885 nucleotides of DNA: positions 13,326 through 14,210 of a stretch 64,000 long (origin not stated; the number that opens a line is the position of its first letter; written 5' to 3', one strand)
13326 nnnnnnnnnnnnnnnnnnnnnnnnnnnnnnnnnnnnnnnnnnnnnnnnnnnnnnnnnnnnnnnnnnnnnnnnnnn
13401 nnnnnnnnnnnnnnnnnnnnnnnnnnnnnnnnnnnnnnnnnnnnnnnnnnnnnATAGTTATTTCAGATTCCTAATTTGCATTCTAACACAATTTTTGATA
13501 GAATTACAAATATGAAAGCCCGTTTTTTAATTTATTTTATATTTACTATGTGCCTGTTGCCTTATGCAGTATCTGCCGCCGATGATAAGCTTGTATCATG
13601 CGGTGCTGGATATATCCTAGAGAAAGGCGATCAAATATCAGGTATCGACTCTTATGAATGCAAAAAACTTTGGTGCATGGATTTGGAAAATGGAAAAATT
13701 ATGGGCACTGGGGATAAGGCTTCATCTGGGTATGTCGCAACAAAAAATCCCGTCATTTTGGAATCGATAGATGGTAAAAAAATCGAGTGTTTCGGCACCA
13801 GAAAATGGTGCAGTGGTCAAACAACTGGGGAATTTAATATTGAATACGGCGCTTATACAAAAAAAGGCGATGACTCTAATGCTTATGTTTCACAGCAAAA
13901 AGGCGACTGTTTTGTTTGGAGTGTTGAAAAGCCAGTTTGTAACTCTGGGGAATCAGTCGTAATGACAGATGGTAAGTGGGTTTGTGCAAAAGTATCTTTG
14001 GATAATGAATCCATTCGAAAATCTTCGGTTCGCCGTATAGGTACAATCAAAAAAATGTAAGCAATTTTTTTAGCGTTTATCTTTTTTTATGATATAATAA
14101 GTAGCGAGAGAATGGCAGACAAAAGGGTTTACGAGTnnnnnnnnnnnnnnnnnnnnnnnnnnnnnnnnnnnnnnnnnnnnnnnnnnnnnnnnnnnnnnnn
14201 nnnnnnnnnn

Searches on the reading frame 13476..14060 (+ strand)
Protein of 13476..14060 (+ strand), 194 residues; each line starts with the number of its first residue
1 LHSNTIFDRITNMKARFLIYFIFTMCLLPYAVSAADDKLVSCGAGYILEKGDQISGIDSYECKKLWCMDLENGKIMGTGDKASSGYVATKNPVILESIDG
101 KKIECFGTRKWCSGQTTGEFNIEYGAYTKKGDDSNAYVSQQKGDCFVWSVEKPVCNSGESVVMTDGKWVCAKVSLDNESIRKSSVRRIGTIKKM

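Call 25: search_protein_families(library=pfam, proteins=[window:13476-14060:+], max_evalue=0.01)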
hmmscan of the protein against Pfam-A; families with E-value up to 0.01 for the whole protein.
window:13476-14060:+ (194 aa): 0 families

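Call 80: search_protein_families(library=phrogs, proteins=[window:13476-14060:+], max_evalue=1)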
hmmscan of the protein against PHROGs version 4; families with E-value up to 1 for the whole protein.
window:13476-14060:+ (194 aa): 2 families
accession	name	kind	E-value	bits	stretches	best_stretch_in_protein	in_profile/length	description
phrog_15491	-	unknown function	0.038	14.9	1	157-181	3-27/38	-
phrog_9078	-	unknown function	0.14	12.9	1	96-166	43-111/115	-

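Call 81: search_protein_families(library=padloc, proteins=[window:13476-14060:+], max_evalue=1)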
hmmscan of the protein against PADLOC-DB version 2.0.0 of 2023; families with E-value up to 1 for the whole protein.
window:13476-14060:+ (194 aa): 0 families
